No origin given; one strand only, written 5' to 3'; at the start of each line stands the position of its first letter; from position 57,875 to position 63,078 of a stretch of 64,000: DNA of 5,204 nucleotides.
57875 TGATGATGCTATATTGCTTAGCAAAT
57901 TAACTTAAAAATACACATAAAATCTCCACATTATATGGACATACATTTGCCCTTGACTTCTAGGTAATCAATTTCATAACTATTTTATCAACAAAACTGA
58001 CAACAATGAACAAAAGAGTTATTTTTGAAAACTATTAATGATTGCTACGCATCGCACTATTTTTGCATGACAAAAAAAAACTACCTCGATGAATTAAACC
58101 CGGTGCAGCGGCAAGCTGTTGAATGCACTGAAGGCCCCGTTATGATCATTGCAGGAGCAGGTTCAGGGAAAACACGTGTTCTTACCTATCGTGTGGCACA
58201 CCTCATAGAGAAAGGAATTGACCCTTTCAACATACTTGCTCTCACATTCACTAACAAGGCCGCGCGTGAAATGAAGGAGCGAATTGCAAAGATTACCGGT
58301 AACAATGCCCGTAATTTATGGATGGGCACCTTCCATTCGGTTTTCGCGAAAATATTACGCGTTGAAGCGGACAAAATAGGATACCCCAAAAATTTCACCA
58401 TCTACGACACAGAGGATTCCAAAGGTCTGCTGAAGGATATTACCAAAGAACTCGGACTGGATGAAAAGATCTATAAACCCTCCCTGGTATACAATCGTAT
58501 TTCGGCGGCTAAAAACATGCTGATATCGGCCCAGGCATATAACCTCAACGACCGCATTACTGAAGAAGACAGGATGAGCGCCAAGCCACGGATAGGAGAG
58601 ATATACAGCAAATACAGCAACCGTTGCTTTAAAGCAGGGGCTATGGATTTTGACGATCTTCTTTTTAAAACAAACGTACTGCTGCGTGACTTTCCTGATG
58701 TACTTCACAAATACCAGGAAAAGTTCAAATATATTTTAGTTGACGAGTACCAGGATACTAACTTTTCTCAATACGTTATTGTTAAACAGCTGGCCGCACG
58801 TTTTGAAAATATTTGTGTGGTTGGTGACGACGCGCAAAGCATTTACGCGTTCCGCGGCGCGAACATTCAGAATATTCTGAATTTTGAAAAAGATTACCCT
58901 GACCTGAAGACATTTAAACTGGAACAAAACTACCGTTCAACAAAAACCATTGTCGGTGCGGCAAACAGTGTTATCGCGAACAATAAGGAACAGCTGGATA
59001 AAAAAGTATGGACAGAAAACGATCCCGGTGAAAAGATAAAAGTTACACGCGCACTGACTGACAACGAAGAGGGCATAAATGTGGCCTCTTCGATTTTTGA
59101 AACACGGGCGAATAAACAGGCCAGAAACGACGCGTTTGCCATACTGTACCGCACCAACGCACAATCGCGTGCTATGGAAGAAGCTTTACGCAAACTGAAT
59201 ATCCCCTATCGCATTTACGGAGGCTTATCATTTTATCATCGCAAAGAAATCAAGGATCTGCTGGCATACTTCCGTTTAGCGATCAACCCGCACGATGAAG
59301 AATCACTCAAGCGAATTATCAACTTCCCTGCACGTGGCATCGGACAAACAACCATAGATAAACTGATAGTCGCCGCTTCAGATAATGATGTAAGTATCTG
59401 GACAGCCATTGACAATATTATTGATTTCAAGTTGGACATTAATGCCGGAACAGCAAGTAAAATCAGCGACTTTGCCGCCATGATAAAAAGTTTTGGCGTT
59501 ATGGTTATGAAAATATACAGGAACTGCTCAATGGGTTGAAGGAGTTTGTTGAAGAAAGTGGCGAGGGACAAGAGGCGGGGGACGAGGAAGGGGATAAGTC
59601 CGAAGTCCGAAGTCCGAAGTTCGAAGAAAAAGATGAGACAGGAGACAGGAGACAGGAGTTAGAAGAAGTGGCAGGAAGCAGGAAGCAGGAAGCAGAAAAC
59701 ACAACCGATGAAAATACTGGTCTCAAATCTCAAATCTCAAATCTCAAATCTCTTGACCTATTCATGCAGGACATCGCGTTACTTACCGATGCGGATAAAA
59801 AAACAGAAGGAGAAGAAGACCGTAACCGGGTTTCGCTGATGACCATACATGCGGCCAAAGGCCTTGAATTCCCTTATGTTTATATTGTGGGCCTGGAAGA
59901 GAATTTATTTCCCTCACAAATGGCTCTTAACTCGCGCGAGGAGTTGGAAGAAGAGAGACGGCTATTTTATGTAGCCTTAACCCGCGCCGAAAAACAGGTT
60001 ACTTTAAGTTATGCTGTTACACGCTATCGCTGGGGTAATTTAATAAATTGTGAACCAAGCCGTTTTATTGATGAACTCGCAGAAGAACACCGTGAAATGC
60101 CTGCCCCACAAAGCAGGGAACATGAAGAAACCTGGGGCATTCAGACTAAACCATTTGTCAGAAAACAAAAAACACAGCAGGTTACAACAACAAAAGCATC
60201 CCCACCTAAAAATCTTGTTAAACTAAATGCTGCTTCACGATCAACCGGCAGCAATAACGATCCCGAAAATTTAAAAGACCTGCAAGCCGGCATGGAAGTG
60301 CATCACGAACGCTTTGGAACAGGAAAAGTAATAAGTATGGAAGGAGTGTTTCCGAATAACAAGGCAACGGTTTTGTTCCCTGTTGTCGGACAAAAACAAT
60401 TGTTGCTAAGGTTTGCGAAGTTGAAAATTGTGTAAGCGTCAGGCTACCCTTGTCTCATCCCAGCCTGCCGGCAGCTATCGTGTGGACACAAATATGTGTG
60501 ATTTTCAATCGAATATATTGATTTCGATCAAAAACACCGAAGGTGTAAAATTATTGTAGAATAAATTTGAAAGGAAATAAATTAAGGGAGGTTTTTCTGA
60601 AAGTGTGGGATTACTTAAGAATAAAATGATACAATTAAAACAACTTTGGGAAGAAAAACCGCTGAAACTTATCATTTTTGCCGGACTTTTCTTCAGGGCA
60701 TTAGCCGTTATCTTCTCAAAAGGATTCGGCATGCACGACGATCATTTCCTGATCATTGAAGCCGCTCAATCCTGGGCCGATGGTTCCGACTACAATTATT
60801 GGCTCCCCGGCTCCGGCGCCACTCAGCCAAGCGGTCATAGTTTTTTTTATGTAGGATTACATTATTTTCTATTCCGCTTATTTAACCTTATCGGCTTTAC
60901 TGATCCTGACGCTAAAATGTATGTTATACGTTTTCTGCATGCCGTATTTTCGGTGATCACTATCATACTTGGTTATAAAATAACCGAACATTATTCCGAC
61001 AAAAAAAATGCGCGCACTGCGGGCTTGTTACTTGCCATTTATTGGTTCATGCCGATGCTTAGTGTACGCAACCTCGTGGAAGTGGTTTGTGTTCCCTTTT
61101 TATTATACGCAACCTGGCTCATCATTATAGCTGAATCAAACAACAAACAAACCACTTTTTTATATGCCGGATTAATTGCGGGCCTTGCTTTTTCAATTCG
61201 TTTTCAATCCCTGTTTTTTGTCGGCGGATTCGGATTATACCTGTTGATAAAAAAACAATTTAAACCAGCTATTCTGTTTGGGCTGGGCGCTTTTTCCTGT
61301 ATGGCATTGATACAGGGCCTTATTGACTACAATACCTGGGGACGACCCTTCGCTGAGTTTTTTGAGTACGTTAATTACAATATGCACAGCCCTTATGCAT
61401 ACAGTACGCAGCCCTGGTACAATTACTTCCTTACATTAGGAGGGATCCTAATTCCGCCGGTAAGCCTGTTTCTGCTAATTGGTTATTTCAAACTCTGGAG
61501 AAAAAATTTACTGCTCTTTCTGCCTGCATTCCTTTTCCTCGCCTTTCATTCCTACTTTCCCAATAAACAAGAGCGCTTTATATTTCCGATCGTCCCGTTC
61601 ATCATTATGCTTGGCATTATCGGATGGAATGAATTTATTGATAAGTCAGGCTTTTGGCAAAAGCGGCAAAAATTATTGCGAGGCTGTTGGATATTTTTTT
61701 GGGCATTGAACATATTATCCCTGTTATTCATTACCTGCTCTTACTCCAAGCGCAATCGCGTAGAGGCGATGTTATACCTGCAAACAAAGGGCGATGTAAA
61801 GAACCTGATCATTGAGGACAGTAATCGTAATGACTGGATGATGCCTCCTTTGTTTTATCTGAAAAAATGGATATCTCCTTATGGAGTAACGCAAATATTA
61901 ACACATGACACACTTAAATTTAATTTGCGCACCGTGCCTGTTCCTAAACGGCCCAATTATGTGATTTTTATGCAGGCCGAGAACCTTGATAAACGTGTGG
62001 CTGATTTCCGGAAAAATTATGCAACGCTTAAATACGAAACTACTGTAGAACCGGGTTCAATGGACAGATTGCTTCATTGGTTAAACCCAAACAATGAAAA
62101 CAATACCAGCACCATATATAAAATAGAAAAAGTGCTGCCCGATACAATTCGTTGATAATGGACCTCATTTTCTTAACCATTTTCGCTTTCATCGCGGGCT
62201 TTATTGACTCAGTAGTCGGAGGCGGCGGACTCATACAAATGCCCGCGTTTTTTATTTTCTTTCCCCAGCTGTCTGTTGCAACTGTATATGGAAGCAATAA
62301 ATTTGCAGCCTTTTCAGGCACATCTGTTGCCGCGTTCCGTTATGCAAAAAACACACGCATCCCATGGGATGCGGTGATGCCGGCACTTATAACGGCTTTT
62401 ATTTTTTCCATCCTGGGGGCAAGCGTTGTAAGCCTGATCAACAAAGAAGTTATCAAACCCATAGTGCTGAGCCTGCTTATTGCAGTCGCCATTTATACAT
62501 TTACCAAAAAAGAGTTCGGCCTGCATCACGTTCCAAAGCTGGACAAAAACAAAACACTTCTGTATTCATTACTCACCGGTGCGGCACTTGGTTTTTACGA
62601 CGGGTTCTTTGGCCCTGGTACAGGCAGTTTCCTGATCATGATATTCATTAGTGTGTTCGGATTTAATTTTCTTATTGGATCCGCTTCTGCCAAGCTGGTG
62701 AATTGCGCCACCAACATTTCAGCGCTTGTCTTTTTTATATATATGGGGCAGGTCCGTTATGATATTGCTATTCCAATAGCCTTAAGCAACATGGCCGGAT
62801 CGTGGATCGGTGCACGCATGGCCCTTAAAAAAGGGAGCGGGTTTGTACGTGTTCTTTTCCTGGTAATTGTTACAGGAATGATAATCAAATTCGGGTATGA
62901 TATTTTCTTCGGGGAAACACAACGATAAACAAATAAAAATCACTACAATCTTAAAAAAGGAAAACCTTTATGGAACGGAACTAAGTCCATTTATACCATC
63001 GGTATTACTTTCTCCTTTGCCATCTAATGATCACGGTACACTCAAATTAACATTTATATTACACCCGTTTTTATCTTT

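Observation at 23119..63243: Invariant ~70-aa cysteine-rich C-terminal module on eight secreted proteins: candidate undescribed sorting/anchoring domain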

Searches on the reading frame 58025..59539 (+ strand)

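Call 9: search_protein_families(library=pfam, proteins=[window:58025-59539:+], max_evalue=0.001)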
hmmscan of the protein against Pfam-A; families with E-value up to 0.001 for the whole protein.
window:58025-59539:+ (504 aa): 5 families
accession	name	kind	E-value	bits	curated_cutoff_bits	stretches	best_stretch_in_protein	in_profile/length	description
PF00580.27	UvrD-helicase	-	6.1e-90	302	23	1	24-292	1-271/271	UvrD/REP helicase N-terminal domain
PF13361.12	UvrD_C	-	4.2e-44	151.8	25.6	1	298-457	2-160/350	UvrD-like helicase C-terminal domain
PF13245.12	AAA_19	-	5.2e-25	88.6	25.1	1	28-277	1-134/134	AAA domain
PF13604.12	AAA_30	-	1.9e-09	38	27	1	24-89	2-68/191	AAA domain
PF04851.21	ResIII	-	0.00042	20.7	22.5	0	24-99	4-88/164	Type III restriction enzyme, res subunit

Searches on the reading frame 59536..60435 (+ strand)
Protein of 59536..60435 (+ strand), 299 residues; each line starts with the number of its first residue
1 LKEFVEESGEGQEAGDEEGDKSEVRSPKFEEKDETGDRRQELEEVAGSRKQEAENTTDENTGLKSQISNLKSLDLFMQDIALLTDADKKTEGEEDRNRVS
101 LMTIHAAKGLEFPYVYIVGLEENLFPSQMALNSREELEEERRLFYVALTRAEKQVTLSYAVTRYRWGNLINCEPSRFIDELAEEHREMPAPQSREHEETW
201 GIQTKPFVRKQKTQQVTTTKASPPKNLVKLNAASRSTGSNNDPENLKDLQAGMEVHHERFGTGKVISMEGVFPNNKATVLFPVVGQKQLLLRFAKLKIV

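Call 9: search_protein_families(library=pfam, proteins=[window:59536-60435:+], max_evalue=0.001)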
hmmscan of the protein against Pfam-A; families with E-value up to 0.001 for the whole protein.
window:59536-60435:+ (299 aa): 4 families
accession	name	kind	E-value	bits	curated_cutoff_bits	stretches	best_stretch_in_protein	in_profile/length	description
PF13361.12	UvrD_C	-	7.3e-31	108.3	25.6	1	61-160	263-348/350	UvrD-like helicase C-terminal domain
PF13538.12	UvrD_C_2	-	1.2e-11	44.7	27.4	1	101-157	4-51/52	UvrD-like helicase C-terminal domain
PF21196.3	PcrA_UvrD_tudor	-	1.9e-06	28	23.9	1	252-294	2-44/48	PcrA/UvrD tudor domain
PF01443.25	Viral_helicase1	-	5.5e-05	23.5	21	1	65-156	144-225/228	Viral superfamily 1 RNA helicase core domain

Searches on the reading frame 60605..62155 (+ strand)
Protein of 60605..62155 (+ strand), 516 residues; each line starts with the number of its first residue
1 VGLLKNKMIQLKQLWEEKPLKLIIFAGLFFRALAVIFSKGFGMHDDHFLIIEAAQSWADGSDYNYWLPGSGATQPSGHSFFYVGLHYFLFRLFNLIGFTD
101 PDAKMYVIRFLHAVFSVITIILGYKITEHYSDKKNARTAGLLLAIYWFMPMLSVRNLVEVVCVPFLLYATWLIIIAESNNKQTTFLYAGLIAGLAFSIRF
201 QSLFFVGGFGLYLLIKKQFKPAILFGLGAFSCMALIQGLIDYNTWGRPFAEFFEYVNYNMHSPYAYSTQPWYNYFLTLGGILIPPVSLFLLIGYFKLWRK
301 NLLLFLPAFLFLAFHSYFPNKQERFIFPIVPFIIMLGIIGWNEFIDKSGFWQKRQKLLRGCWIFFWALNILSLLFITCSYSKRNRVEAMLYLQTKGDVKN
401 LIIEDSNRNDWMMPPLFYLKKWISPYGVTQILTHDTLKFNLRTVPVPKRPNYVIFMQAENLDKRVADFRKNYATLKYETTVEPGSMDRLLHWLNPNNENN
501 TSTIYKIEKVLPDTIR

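Call 9: search_protein_families(library=pfam, proteins=[window:60605-62155:+], max_evalue=0.001)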
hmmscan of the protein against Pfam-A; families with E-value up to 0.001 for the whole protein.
window:60605-62155:+ (516 aa): 2 families
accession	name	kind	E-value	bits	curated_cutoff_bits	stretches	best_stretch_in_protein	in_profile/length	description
PF03901.23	Glyco_transf_22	-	5.8e-27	95.4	23.8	1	78-377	53-364/414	Alg9-like mannosyltransferase family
PF13231.12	PMT_2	-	5.8e-15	56.3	26.1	1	90-234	10-152/160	Dolichyl-phosphate-mannose-protein mannosyltransferase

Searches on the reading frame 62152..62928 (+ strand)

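Call 9: search_protein_families(library=pfam, proteins=[window:62152-62928:+], max_evalue=0.001)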
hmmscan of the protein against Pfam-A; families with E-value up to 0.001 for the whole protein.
window:62152-62928:+ (258 aa): 1 family
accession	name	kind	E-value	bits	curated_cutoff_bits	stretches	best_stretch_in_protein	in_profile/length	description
PF01925.25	TauE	-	1e-45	156.7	32.6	1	9-246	2-236/237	Sulfite exporter TauE/SafE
